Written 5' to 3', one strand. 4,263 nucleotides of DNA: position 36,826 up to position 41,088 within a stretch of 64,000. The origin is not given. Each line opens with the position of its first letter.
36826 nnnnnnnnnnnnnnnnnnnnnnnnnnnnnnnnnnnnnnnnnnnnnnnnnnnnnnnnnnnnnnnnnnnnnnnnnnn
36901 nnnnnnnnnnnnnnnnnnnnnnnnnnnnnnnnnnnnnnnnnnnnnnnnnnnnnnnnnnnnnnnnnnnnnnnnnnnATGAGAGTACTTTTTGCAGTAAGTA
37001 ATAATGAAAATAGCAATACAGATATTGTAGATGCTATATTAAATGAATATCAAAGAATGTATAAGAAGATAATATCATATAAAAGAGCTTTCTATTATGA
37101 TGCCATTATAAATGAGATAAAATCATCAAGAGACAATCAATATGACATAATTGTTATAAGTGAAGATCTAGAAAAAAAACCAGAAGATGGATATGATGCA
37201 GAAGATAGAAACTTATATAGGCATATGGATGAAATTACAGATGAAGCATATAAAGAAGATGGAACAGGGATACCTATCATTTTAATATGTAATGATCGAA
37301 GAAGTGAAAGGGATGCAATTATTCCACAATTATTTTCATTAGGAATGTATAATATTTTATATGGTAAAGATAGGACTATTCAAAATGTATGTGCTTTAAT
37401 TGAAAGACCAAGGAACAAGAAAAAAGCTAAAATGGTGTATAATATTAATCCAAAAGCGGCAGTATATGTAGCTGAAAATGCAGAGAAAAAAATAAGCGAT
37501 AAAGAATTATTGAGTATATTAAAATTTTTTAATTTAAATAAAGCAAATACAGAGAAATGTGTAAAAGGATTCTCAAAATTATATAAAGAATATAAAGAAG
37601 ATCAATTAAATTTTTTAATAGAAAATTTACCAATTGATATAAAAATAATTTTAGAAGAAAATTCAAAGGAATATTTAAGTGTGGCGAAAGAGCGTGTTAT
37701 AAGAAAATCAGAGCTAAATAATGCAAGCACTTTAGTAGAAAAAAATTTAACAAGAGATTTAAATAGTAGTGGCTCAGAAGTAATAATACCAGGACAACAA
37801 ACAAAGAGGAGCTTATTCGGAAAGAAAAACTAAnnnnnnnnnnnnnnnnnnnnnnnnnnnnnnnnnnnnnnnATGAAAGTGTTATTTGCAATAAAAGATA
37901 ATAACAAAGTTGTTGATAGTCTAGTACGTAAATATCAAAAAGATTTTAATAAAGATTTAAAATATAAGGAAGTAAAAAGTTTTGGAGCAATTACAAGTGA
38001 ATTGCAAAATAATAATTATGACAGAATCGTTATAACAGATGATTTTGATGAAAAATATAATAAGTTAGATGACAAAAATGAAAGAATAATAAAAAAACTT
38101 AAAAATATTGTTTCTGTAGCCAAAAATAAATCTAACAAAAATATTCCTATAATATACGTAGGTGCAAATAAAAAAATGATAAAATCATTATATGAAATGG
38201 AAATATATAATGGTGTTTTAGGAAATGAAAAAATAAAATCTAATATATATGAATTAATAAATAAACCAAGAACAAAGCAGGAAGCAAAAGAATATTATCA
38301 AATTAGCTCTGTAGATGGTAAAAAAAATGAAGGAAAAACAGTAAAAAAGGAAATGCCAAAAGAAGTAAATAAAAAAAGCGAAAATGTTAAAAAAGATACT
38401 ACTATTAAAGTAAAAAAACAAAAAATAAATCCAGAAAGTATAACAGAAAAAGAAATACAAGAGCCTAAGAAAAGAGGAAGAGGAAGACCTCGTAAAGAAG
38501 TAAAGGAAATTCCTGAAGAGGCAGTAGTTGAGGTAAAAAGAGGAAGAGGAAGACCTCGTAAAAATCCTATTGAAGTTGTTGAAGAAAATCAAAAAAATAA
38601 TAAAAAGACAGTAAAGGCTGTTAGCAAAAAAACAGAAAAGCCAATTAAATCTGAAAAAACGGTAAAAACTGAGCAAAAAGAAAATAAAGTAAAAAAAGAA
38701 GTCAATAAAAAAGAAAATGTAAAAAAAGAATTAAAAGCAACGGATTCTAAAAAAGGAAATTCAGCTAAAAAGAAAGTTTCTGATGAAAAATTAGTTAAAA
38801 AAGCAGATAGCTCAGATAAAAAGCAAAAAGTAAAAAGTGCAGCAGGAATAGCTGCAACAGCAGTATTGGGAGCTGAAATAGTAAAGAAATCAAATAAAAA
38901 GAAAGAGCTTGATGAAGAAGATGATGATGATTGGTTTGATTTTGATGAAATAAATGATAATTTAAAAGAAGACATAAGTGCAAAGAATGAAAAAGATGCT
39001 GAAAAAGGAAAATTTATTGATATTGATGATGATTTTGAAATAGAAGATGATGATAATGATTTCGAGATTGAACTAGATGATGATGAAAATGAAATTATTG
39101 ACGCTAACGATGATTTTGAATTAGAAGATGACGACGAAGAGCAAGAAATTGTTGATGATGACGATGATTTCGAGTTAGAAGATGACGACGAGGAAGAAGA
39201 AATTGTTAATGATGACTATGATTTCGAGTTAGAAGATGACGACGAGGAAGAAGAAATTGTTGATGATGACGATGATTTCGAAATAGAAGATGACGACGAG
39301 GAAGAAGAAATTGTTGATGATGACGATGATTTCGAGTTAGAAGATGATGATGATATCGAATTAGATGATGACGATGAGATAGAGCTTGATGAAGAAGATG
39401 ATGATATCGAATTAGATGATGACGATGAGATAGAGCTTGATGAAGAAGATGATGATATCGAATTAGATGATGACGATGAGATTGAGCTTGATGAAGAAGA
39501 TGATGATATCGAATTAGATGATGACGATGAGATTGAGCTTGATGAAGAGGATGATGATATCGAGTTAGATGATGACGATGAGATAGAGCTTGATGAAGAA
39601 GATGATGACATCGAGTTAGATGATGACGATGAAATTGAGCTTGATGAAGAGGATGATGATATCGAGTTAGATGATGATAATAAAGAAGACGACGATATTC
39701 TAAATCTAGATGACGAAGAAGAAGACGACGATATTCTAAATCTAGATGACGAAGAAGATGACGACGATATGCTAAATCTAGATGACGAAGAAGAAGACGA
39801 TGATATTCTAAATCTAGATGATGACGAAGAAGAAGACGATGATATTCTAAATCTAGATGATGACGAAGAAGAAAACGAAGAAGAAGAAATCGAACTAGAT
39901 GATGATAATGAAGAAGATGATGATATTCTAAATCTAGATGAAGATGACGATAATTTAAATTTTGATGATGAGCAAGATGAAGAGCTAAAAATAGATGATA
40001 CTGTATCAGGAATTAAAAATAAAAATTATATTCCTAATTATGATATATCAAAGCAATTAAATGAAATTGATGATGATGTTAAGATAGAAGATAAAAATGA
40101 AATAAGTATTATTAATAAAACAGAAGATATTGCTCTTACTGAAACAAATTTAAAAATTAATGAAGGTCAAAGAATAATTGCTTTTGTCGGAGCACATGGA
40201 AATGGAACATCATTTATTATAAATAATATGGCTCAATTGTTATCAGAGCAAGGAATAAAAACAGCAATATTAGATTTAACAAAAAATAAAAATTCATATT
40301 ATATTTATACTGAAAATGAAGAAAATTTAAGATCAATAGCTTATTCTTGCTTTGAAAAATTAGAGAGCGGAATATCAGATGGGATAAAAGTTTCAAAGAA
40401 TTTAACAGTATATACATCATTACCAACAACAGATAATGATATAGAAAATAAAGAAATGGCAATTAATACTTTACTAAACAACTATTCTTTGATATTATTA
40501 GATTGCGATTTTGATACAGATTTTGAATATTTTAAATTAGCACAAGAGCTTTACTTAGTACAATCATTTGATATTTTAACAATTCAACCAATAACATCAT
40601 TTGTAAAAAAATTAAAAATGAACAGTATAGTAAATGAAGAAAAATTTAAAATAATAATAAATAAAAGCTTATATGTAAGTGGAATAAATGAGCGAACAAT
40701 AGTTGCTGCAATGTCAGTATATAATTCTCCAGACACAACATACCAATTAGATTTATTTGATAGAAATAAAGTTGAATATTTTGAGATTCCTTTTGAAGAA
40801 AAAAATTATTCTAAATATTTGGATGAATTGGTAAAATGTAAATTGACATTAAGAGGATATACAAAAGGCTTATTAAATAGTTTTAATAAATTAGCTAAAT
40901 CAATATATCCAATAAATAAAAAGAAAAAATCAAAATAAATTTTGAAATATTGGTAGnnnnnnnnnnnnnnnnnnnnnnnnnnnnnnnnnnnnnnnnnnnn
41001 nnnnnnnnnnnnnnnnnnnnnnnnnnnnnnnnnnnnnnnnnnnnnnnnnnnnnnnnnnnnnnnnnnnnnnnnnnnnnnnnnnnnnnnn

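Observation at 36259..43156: Uncharacterised four-gene block directly downstream of spo0A, apparently read into ireB-ruvX-DUF1292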

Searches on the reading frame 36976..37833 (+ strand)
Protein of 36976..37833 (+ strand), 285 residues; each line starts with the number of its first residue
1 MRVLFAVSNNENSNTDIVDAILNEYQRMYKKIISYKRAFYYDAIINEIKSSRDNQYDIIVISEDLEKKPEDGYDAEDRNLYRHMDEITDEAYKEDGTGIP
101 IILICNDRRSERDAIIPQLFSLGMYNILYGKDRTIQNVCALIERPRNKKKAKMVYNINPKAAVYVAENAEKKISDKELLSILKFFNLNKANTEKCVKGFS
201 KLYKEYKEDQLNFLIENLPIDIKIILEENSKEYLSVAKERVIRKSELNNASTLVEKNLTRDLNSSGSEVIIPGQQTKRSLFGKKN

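Call 3: search_protein_families(library=pfam, proteins=[window:36976-37833:+], max_evalue=1)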
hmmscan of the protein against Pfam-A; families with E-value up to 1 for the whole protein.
window:36976-37833:+ (285 aa): 3 families
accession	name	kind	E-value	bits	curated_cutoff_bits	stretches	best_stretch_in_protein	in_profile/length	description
PF17600.7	DUF5496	-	0.033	14.7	27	1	33-64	39-71/87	Family of unknown function (DUF5496)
PF02641.20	DUF190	-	0.15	12.8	23.4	1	163-230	5-73/97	Uncharacterized ACR, COG1993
PF22679.2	T1R_D3-like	-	0.8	10.5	27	1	10-65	54-110/158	Type I restriction enzyme subunit R domain 3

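Call 4: search_protein_families(library=ncbifam, proteins=[window:36976-37833:+], max_evalue=1)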
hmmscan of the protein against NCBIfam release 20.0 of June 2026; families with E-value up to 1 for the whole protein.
window:36976-37833:+ (285 aa): 1 family
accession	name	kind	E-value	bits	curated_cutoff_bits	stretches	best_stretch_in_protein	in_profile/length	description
NF007429.0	PRK09974.1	equivalog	0.11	12.4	125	1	148-224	36-107/114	type II toxin-antitoxin system PrlF family antitoxin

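Call 7: search_solved_structures(query=window:36976-37833:+, max_evalue=10)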
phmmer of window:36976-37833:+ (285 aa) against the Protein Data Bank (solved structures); distinct sequences matched with E-value up to 10: 0.

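Call 23: find_homologous_proteins(query=window:36976-37833:+, max_evalue=0.001)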
Query window:36976-37833:+ (285 aa): 100 proteins with E <= 0.001 among 1243 candidates.
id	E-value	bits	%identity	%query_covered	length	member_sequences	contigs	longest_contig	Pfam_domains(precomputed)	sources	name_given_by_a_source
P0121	4.4e-178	608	100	100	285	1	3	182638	-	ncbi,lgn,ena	-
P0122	2.2e-120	419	69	100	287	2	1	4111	-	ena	-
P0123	3.3e-119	415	67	100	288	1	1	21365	-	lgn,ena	-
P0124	1.8e-118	413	68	100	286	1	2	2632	-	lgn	-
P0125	1.0e-116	407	66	100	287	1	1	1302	-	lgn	-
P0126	4.0e-116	405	65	100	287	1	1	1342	-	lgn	-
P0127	3.6e-115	402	65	100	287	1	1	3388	-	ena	-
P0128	6.2e-115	401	67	99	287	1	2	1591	-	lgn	-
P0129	7.2e-112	391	66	100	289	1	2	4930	-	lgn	-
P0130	1.3e-111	390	66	100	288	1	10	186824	-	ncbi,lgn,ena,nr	ncbi:MAG: hypothetical protein IKE01_03285 [Clostridia bacterium]|nr:hypothetical protein [Clostridi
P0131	3.4e-111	389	63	100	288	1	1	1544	-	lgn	-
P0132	3.1e-110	386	65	100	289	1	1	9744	-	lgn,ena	-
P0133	6.5e-110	385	65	99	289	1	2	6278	-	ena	-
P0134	8.2e-110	384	65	100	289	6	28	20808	-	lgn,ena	-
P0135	8.7e-110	384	63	100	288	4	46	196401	-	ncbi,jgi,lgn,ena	-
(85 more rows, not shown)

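Call 34: predict_structure(alignment_id=A3)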
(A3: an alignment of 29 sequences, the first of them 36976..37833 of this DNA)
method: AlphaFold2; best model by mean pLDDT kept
length: 285 residues; sequences in the alignment: 29
mean_pLDDT: 77.9   pTM: 0.55
mean pLDDT of the five models: 77.9, 76.7, 76.2, 76.1, 75.9
residues with pLDDT >= 90: 108; 70-90: 99; 50-70: 28; < 50: 50
segments of 3 or more residues with pLDDT < 50: 168-171, 240-285
pLDDT, mean of each block of 10 residues (from residue 1): 86 76 94 91 89 80 77 82 92 88 90 87 92 93 93 76 52 76 90 93 88 87 89 79 40 41 41 40 35
secondary structure, 60 per line:
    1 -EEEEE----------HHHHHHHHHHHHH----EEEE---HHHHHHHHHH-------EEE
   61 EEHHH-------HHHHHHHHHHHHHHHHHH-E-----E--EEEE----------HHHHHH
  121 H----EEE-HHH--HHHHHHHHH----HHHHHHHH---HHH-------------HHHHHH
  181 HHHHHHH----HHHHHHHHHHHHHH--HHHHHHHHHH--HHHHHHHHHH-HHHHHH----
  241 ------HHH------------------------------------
elements in order: E2-6 H17-29 E34-37 H41-50 E58-62 H73-90 E101-104 H115-121 E126-128 H135-143 H148-155 H175-187 H192-205 H208-217 H220-229 H231-236

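Call 38: fold_search(model_id=the predicted structure, library=pdb)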
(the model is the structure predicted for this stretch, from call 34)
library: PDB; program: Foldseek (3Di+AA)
matches with E <= 10: 1321; with E <= 0.001: 0
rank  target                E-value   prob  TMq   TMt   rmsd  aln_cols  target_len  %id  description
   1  4mld_A                1.2e-03  1.00  0.34  0.64   5.6       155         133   15  X-ray structure of ComE D58E REC domain from Streptococcus pneumoniae (released 2014-02-19)
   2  5o8y_C                1.8e-03  0.97  0.26  0.33  14.2       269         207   14  Conformational dynamism for DNA interaction in Salmonella typhimurium RcsB response regulator. (released 2017-11-15)
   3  6hs9                  7.8e-03  1.00  0.32  0.54   5.2       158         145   17  The crystal structure of type II Dehydroquinase from Butyrivibrio crossotus DSM 2876 (released 2019-10-23)
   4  4mld_B                8.3e-03  1.00  0.35  0.65   5.6       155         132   15  X-ray structure of ComE D58E REC domain from Streptococcus pneumoniae (released 2014-02-19)
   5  6hs8                  1.0e-02  1.00  0.30  0.53   5.4       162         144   17  The crystal structure of type II Dehydroquinase from Butyrivibrio crossotus DSM 2876 (released 2019-10-23)
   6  3lwz_A                1.0e-02  0.99  0.29  0.50   5.6       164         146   15  1.65 Angstrom Resolution Crystal Structure of Type II 3-Dehydroquinate Dehydratase (aroQ) from Yersinia pestis (released 2010-03-09)
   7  5xx1_C                1.2e-02  1.00  0.33  0.14   6.0       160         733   11  Crystal structure of Arginine decarboxylase (AdiA) from Salmonella typhimurium (released 2018-05-16)
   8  2vyc_A                1.3e-02  0.99  0.34  0.14  18.0       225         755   12  Crystal Structure of Acid Induced Arginine Decarboxylase from E. coli (released 2009-03-31)
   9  9q23_G                1.4e-02  0.97  0.27  0.25   6.0       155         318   12  DX2-CX3-RAD51 structure in the intermediate state (released 2026-03-04)
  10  9q25_G                1.5e-02  0.98  0.29  0.27   4.9       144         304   14  DX2-CX3-RAD51 in the closed state (released 2026-03-04)
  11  4l8l                  1.6e-02  0.99  0.30  0.53   6.4       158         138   12  Crystal Structure of the Type II Dehydroquinase from Pseudomonas aeruginosa (released 2014-07-23)
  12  4rhc_A                1.6e-02  0.97  0.29  0.48   5.9       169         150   12  Crystal structure of 3-Dehydroquinate dehydratase from Acinetobacter baumannii at 2.68 A resolution (released 2014-10-15)
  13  5xx1_E                1.7e-02  0.99  0.30  0.14   6.3       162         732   13  Crystal structure of Arginine decarboxylase (AdiA) from Salmonella typhimurium (released 2018-05-16)
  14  6cv6_A                1.7e-02  0.99  0.30  0.50   5.9       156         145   12  Crystal structure of 3-dehydroquinate dehydratase, type II, from Burkholderia phymatum STM815 (released 2018-04-11)
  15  9q29_K                1.7e-02  0.95  0.26  0.25   6.4       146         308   13  DX2-CX3 structure capping RAD51 filament (released 2026-03-04)
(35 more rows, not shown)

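Call 40: search_solved_structures(query=A3, max_evalue=10, show_alignments=1)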
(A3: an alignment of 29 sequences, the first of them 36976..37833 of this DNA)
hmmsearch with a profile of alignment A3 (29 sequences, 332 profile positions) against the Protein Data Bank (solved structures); distinct sequences matched with E-value up to 10: 0.

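Call 50: list_cluster_members(proteins=[P0121, P0339, P0352, P0361, P0348, P0354, P0336, P0344, P0365])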
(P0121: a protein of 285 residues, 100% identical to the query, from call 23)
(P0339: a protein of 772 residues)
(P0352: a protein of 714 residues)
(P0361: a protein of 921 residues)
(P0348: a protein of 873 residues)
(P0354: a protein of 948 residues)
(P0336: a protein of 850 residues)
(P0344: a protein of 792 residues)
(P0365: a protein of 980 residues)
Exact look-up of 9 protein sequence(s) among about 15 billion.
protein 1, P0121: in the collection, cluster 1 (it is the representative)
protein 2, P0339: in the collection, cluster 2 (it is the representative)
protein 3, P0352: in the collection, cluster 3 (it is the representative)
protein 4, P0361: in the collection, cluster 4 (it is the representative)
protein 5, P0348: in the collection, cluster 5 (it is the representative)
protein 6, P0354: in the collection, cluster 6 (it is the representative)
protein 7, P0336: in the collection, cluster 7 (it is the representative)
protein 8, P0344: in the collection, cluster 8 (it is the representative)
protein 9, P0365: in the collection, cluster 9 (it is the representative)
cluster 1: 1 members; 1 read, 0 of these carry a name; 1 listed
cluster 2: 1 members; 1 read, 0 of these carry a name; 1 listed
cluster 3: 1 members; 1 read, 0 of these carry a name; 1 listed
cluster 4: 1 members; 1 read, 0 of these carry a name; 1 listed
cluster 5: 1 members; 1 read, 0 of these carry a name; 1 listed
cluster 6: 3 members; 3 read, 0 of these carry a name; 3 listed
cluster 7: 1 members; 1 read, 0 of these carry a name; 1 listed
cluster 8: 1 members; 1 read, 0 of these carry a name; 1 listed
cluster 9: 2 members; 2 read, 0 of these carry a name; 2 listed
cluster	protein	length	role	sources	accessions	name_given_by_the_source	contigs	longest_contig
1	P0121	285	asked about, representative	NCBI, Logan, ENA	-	-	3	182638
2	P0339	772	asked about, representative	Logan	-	-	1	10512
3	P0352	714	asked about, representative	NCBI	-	-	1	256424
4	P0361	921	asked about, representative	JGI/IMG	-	-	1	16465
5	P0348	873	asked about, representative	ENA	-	-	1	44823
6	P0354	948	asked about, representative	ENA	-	-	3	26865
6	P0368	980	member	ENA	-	-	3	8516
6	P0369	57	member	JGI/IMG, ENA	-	-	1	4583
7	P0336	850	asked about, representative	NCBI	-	-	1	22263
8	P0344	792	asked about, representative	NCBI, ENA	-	-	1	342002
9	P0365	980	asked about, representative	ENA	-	-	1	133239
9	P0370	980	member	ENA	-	-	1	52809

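Call 76: search_protein_families(library=padloc, proteins=[window:36976-37833:+], max_evalue=0.01)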
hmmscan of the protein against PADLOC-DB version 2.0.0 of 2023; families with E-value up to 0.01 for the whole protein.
window:36976-37833:+ (285 aa): 0 families

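Call 78: find_encoding_contigs(protein=P0121, flank=1000, max_places=3)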
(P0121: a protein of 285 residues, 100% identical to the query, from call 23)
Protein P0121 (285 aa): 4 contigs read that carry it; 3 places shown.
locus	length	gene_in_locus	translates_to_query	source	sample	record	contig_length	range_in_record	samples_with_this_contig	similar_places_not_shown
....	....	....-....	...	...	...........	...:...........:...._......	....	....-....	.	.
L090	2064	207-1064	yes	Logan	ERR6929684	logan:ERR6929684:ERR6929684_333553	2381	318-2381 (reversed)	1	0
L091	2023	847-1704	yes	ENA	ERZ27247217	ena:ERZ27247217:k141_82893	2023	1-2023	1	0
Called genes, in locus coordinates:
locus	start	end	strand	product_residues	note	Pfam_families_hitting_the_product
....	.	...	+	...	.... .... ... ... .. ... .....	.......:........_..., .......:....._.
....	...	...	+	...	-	-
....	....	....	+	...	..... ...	-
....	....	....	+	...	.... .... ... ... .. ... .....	?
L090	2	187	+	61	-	?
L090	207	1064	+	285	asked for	-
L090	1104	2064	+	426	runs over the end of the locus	?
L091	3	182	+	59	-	?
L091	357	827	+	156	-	-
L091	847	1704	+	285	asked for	-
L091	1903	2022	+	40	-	?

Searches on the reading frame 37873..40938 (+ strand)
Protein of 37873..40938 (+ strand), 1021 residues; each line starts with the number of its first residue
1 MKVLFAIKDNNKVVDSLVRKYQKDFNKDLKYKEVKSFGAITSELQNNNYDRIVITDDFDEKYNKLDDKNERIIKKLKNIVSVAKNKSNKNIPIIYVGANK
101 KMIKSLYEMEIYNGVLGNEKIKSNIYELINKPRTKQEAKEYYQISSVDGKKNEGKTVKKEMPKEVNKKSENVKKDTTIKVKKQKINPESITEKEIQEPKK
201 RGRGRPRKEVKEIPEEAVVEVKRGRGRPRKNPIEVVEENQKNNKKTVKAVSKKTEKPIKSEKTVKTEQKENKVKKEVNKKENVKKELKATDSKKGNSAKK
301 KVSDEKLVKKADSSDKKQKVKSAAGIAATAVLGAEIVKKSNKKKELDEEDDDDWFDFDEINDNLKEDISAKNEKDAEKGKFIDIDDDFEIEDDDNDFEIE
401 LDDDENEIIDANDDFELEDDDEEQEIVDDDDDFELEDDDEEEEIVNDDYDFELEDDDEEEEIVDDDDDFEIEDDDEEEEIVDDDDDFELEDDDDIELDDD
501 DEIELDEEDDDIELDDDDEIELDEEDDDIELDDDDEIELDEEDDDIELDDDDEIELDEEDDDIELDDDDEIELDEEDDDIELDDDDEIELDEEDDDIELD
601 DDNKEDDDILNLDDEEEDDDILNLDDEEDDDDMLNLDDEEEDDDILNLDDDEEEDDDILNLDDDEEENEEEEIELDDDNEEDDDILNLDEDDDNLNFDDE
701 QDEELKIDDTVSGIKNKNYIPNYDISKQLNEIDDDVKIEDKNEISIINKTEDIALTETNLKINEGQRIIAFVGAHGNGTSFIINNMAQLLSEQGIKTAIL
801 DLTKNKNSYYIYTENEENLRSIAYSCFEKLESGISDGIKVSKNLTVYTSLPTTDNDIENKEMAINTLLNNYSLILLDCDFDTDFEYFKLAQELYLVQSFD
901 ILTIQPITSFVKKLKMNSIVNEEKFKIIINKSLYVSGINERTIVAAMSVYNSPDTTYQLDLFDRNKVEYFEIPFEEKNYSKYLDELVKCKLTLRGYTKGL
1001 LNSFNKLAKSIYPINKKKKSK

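Call 3: search_protein_families(library=pfam, proteins=[window:37873-40938:+], max_evalue=1)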
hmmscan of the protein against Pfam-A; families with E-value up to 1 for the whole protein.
window:37873-40938:+ (1021 aa): 2 families
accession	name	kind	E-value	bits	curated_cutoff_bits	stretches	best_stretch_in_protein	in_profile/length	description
PF13401.12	AAA_22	-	0.0035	18.1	27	1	764-834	3-62/130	AAA domain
PF02178.24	AT_hook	-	0.16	12.3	17.4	1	200-209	1-10/13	AT hook motif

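Call 4: search_protein_families(library=ncbifam, proteins=[window:37873-40938:+], max_evalue=1)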
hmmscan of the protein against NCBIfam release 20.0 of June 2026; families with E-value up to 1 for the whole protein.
window:37873-40938:+ (1021 aa): 2 families
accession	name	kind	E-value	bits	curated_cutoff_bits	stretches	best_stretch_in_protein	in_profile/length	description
TIGR03420.1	DnaA_homol_Hda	equivalog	0.024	14.2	194.8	1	760-822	32-94/226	DnaA regulatory inactivator Hda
NF008379.0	PRK11174.1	equivalog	0.092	11.4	684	1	732-794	344-404/588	heme ABC transporter permease/ATP-binding protein CydD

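Call 76: search_protein_families(library=padloc, proteins=[window:37873-40938:+], max_evalue=0.01)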
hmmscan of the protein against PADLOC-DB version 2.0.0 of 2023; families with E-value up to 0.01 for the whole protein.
window:37873-40938:+ (1021 aa): 0 families
